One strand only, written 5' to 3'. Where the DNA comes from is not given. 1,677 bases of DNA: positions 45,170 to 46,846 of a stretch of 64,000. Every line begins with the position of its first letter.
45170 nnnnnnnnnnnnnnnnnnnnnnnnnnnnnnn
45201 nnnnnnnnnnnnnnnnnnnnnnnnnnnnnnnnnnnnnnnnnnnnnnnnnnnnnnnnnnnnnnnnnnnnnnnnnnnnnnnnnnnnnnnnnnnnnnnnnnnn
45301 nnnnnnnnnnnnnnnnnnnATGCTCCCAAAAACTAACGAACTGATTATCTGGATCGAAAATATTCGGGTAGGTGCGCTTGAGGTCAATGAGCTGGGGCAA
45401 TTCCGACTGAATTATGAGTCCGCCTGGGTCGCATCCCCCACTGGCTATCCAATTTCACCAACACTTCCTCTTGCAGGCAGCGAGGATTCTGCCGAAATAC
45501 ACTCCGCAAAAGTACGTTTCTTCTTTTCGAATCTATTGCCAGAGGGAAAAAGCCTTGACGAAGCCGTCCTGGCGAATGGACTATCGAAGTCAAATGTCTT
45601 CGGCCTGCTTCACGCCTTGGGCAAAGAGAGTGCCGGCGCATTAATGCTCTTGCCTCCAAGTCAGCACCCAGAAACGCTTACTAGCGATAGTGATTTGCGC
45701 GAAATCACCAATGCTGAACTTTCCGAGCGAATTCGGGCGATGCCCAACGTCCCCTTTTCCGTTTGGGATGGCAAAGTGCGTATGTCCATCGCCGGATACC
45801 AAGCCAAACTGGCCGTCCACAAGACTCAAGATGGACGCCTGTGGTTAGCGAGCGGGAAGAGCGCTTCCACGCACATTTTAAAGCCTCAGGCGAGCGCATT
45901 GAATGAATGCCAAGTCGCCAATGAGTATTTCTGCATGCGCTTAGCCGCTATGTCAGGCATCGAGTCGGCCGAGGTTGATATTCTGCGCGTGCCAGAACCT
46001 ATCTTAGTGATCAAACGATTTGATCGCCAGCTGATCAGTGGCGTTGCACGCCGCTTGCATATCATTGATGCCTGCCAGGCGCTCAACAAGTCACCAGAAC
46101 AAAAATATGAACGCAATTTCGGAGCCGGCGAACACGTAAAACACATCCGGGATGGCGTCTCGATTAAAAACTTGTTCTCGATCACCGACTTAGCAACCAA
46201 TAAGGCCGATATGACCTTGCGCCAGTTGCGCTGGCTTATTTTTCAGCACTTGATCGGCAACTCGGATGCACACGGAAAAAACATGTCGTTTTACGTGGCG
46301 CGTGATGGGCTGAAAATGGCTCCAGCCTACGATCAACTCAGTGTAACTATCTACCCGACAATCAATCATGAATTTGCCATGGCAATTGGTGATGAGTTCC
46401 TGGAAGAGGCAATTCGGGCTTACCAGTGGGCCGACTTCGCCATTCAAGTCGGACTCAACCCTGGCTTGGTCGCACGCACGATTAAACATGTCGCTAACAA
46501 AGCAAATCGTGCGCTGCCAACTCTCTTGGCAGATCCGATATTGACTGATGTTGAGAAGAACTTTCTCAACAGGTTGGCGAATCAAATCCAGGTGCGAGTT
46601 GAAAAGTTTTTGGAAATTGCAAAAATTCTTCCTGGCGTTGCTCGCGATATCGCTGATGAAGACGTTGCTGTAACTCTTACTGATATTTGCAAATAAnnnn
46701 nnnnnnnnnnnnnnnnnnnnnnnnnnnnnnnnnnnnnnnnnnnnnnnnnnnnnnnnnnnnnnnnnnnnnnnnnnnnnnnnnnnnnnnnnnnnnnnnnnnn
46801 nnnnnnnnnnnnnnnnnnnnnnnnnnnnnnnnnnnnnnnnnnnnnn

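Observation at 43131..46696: Two tandem, divergent hipBA toxin-antitoxin pairs with palindromic operators next to the CRISPR locus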

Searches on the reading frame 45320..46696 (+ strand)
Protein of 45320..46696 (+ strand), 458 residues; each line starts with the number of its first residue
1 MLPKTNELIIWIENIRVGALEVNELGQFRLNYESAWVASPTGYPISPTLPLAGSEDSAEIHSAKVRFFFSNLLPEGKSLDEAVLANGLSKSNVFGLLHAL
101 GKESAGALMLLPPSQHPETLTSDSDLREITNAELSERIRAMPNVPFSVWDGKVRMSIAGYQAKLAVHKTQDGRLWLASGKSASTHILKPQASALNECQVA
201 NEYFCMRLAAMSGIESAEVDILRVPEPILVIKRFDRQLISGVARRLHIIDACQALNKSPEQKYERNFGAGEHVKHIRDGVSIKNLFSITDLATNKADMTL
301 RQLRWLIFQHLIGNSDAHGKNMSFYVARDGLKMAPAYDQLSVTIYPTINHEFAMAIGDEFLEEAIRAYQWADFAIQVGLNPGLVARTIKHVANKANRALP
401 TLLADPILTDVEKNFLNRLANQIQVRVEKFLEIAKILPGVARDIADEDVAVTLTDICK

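Call 3: search_protein_families(library=pfam, proteins=[window:45320-46696:+], max_evalue=0.01)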
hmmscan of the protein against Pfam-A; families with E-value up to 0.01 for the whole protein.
window:45320-46696:+ (458 aa): 2 families
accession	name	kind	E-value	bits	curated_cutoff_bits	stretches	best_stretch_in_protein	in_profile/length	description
PF07804.18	HipA_C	-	1.2e-47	162.8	30.5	1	155-397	1-211/213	HipA-like C-terminal domain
PF13657.11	Couple_hipA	-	3.7e-19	69.5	22.5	1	8-110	1-98/99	HipA N-terminal domain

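Call 4: search_protein_families(library=ncbifam, proteins=[window:45320-46696:+], max_evalue=0.01)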
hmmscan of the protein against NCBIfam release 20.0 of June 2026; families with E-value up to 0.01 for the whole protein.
window:45320-46696:+ (458 aa): 2 families
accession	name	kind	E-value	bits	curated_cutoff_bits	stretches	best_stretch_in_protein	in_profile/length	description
TIGR03071.1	couple_hipA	domain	5.5e-19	68.2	27.8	1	7-109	1-99/101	HipA N-terminal domain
NF007297.0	PRK09775.1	equivalog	8.1e-09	34.7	401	1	301-371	331-401/446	type II toxin-antitoxin system HipA family toxin YjjJ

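Call 10: search_protein_families(library=padloc, proteins=[window:45320-46696:+], max_evalue=0.01)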
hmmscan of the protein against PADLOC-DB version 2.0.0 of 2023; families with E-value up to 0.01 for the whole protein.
window:45320-46696:+ (458 aa): 4 families
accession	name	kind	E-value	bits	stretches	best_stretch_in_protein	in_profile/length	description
PDLC04339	PDC-M03A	-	2.6e-07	28.3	1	174-341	24-176/293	-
PDLC04340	PDC-M03A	-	2.8e-05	21.8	1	295-341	123-169/280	-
PDLC04342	PDC-M03A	-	0.001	16.7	1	170-340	22-191/299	-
PDLC04344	PDC-M03A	-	0.0015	16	1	301-338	149-187/305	-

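Call 21: find_homologous_proteins(query=window:45320-46696:+)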
Query window:45320-46696:+ (458 aa): 2952 proteins with E <= 0.001 among 8000 candidates; the best 120 are listed.
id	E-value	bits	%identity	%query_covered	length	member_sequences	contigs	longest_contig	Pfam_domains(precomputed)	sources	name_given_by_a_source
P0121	0.0e+0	1022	100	100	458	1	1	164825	PF07804.19,PF13657.12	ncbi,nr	ncbi:MAG: HipA domain-containing protein [bacterium]|nr:HipA domain-containing protein [bacterium]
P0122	1.5e-270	915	90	100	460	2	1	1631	PF07804.19,PF13657.12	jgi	jgi:serine/threonine-protein kinase HipA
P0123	5.3e-270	914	89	99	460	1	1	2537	PF07804.19,PF13657.12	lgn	-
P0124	2.0e-251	852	83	99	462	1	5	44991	PF07804.19,PF13657.12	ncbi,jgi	-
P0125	2.2e-251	852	84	98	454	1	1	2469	PF07804.19,PF13657.12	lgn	-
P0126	3.5e-251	852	85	97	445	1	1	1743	PF07804.19,PF13657.12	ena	-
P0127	2.5e-250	849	85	97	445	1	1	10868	PF07804.19,PF13657.12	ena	-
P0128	3.3e-250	848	85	97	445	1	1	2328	PF07804.19,PF13657.12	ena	-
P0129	6.4e-250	847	85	97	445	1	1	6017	PF07804.19,PF13657.12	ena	-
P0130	6.4e-250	847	85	97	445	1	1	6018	PF07804.19,PF13657.12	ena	-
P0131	3.2e-249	845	85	97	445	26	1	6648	PF07804.19,PF13657.12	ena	-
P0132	1.9e-243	826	81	98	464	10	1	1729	PF07804.19,PF13657.12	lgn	-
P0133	2.2e-130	454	51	95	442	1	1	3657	PF07804.19,PF13657.12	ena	-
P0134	7.4e-129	449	50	96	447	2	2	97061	PF07804.19,PF13657.12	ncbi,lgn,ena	-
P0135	5.5e-128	446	50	96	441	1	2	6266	PF07804.19,PF13657.12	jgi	-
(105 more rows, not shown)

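Call 22: find_encoding_contigs(protein=P0121, flank=10000, max_places=3)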
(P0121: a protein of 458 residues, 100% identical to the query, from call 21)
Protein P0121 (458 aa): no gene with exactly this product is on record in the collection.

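Call 23: find_encoding_contigs(protein=P0124, flank=10000, max_places=5)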
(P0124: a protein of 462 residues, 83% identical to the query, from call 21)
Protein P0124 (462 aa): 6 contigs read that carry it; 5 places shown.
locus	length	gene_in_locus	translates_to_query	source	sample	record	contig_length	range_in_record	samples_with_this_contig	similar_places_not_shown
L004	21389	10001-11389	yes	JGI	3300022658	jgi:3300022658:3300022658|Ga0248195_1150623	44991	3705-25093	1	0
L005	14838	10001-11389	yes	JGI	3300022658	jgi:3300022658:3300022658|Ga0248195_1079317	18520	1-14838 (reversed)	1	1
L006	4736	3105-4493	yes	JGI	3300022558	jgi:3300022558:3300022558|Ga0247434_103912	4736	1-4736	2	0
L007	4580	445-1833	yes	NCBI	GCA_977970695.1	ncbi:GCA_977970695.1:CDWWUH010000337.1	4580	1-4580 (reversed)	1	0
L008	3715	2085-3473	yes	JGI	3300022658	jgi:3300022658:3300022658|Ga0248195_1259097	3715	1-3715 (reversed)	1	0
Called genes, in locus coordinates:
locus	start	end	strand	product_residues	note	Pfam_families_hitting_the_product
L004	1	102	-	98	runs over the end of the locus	-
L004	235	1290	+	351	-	PF00188:CAP (faint)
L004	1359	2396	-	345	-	-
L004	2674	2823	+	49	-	-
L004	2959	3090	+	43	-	-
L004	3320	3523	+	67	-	-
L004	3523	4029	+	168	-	-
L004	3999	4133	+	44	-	-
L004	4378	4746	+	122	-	PF21983:NikA-like (faint)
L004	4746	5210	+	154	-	PF03432:Relaxase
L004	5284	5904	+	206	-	PF18821:LPD7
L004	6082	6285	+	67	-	-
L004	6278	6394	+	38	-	-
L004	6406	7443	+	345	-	PF00589:Phage_integrase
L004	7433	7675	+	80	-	-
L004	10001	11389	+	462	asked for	PF13657:Couple_hipA, PF07804:HipA_C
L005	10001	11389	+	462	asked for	PF13657:Couple_hipA, PF07804:HipA_C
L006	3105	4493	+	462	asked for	PF13657:Couple_hipA, PF07804:HipA_C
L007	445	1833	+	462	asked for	PF13657:Couple_hipA, PF07804:HipA_C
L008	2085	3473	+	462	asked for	PF13657:Couple_hipA, PF07804:HipA_C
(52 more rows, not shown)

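Call 24: find_encoding_contigs(protein=P0127, flank=10000, max_places=3)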
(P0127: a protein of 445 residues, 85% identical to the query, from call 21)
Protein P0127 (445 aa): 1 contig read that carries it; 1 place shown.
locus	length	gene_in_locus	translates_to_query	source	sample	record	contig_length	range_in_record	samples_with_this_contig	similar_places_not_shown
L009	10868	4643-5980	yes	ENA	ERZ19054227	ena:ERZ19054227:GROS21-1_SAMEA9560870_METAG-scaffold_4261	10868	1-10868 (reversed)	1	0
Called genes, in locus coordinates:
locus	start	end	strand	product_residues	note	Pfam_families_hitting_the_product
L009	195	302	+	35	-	-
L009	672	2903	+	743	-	PF03572:Peptidase_S41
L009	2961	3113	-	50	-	-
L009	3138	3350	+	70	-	PF02604:PhdYeFM_antitox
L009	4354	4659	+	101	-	PF13560:HTH_31 (weak), PF01381:HTH_3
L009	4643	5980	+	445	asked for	PF13657:Couple_hipA, PF07804:HipA_C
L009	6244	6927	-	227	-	PF27385:PM0109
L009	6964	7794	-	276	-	-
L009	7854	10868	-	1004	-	?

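Call 33: search_solved_structures(query=window:45320-46696:+, max_evalue=0.01, show_alignments=2)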
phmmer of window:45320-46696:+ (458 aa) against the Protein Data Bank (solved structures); distinct sequences matched with E-value up to 0.01: 16.
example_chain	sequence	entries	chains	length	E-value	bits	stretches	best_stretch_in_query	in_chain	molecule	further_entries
4pu3_A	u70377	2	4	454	7.4e-76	259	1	5-433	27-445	Toxin-antitoxin system toxin HipA family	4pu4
4pu5_A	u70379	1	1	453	7.5e-76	259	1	7-433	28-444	Toxin-antitoxin system toxin HipA family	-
3tpd_A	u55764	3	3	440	2.4e-27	99.2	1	7-347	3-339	Serine/threonine-protein kinase HipA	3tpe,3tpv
2wiu_A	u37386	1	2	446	2.8e-27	98.9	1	7-347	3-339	PROTEIN HIPA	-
3hzi_A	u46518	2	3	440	1.6e-26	96.4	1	7-347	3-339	Protein hipA | Serine/threonine-protein kinase HipA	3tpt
5k98_A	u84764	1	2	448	1.7e-26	96.4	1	7-347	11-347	Serine/threonine-protein kinase HipA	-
3fbr_A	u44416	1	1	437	1.9e-26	96.3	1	7-347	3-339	Serine/threonine-protein kinase toxin HipA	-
3dnt_A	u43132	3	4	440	1.9e-26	96.3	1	7-347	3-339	Protein hipA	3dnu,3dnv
4yg7_D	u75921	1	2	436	2.2e-26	96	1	7-347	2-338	Serine/threonine-protein kinase HipA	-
3tpb_A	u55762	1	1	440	4.3e-26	95.1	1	7-347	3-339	Serine/threonine-protein kinase HipA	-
8ezr_B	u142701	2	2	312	2.1e-06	30.2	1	154-356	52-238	HipT(Lp)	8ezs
7vkb_A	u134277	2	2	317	2.2e-06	30.1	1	154-356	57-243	HipA_C domain-containing protein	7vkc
7wcf_A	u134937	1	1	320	8.2e-06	28.2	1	154-356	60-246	HipA_C domain-containing protein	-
7ab4_C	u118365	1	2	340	0.00072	21.8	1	154-354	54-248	HipA_C domain-containing protein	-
7vkb_B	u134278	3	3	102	0.0017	20.6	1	10-109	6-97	HipA (Persistence to inhibition of murein or DNA biosynthesis) | HipS(Lp)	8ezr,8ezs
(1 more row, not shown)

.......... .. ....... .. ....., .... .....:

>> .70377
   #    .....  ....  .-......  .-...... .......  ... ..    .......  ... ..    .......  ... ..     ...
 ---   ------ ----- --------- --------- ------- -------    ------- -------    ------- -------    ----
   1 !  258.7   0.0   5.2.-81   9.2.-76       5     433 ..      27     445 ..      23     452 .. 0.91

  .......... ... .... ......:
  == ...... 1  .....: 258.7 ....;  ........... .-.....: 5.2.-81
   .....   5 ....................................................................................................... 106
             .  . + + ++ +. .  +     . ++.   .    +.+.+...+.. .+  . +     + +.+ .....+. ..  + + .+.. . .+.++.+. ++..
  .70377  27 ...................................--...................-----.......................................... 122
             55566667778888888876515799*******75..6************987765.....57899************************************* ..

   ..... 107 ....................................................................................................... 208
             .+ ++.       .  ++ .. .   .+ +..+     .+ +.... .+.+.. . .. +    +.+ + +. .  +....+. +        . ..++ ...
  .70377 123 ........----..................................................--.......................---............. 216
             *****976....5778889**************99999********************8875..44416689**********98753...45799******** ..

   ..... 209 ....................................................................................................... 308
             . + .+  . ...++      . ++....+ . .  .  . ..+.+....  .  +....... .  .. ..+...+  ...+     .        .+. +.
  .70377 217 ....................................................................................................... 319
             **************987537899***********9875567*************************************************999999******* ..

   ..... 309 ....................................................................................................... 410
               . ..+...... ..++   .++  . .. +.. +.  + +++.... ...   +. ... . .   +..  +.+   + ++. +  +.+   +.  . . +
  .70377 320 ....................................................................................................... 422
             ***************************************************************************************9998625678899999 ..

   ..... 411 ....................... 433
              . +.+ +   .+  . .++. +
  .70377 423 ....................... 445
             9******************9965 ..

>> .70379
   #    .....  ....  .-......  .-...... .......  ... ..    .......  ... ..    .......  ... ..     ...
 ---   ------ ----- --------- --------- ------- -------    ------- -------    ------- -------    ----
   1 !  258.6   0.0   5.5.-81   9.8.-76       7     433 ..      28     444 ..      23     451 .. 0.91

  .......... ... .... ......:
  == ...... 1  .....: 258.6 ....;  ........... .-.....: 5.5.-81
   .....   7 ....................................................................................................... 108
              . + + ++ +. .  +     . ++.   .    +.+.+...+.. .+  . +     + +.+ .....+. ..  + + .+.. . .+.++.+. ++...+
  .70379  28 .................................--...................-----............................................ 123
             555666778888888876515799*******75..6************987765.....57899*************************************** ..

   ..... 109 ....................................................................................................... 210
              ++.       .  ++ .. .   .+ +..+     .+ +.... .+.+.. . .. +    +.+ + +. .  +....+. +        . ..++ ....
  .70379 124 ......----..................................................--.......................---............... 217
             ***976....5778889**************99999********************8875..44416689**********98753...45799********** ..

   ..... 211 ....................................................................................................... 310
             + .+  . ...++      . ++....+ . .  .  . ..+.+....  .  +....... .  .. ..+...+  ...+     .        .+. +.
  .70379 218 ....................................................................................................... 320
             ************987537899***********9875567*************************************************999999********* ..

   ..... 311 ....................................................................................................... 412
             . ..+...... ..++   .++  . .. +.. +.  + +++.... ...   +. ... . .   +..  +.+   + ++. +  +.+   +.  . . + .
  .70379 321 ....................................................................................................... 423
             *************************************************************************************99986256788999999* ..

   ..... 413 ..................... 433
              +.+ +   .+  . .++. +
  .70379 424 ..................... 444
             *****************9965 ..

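Call 77: find_encoding_contigs(protein=P0242, flank=10000, max_places=3)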
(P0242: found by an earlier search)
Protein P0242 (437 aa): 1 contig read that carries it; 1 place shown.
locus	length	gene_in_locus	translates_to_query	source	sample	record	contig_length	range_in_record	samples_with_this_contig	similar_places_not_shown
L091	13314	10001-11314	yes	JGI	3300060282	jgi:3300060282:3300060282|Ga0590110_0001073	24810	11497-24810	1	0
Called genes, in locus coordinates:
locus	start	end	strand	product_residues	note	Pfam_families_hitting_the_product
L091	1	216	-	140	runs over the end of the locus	-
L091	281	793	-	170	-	-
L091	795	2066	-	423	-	PF28212:TraW-like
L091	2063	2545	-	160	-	-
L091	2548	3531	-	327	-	-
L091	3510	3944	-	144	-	-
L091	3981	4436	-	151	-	-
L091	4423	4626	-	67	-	-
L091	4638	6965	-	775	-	PF18796:LPD1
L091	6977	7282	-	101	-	-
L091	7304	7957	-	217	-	PF01131:Topoisom_bac, PF01396:Zn_ribbon_Top1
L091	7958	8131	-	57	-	-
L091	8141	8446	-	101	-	-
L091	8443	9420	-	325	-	PF08401:ArdcN, PF18818:MPTase-PolyVal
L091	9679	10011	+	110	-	PF13560:HTH_31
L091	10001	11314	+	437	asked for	PF07804:HipA_C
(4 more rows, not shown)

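Call 91: search_dna_similar(query=window:45320-46696:+, collection=plasmids, mode=protein, max_rows=25, max_evalue=1e-20)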
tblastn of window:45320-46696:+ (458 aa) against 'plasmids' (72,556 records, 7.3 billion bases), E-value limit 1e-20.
Records with a match: 1702; places in all: 1726; records where one place covers at least 80% of the query: 323.
Best place of each record, by identity: <60% 1702.
By first word of the organism name: Escherichia 393; Salmonella 356; Enterobacter 280; Ralstonia 117; Klebsiella 94; Citrobacter 49; Pseudosulfitobacter 43; Cronobacter 35; Leisingera 17; Aeromonas 16; and 100 more.
By predicted mobility (MOB-suite, as given by PLSDB): conjugative 1090; non-mobilizable 491; mobilizable 121.
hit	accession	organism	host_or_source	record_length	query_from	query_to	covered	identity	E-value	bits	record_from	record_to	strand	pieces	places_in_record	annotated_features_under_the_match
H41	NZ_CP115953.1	Ralstonia solanacearum CFBP2957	Solanum lycopersicum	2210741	17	454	96%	41.9%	1e-90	308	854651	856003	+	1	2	none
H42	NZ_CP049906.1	Diaphorobacter sp. HDW4B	single bacterial strain,Hydrophilus ...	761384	7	434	93%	41.7%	3e-86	295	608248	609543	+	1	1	HipA domain-containing protein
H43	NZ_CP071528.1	Legionella lytica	Acanthamoeba castellanii,bacterial ...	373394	30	432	88%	42.3%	2e-89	305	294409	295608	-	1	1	HipA domain-containing protein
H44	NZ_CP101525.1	Burkholderia arboris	mixed culture,soil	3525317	28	443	91%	40.8%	9e-87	297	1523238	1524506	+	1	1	none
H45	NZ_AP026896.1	Aeromonas caviae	Microbe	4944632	4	438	95%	38.4%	1e-74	262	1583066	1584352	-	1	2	none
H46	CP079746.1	Comamonas aquatica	cell culture,water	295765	26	434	89%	39.5%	3e-77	269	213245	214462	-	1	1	HipA domain-containing protein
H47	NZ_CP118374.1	Sulfurospirillum sp. 'SP'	bacterial isolate,Wastewater treatment ...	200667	10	437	93%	35.5%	2e-68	244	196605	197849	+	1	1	HipA domain-containing protein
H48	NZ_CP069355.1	Microvirga sp. VF16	Vachellia farnesiana,Cell culture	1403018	5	434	94%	33.7%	7e-48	184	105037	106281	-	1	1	none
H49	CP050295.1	Mesorhizobium loti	Oxytropis kamtschatica,cell ...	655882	5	435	94%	33.3%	3e-46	179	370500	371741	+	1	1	type II toxin-antitoxin system HipA family toxin | helix-turn-helix transcriptional regulator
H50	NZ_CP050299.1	Mesorhizobium huakuii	Oxytropis kamtschatica,cell ...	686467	5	435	94%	33.3%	3e-46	179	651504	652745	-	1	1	type II toxin-antitoxin system HipA family toxin | helix-turn-helix domain-containing protein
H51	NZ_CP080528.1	Mesorhizobium sp. AR07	Oxytropis sp.,Cell culture,root nodule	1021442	5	435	94%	33.3%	3e-46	179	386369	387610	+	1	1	record has no annotation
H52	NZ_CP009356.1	Vibrio tubiashii ATCC 19109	Mercenaria mercenaria,Larvae from hard ...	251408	2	438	95%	32.8%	8e-59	216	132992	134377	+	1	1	HipA domain-containing protein | helix-turn-helix domain-containing protein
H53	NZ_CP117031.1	Vibrio tubiashii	Babylonia areolata,bacterial pure ...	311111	2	438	95%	32.7%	1e-56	209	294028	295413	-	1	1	HipA domain-containing protein | helix-turn-helix domain-containing protein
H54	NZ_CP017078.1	Novosphingobium resinovorum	single cell,soil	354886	2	400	87%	35.6%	1e-45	177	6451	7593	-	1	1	type II toxin-antitoxin system HipA family toxin | helix-turn-helix domain-containing protein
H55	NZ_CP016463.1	Bosea sp. RAC05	Microbial isolate,Algal phycosphere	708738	10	430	92%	33.6%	2e-48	185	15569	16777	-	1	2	type II toxin-antitoxin system HipA family toxin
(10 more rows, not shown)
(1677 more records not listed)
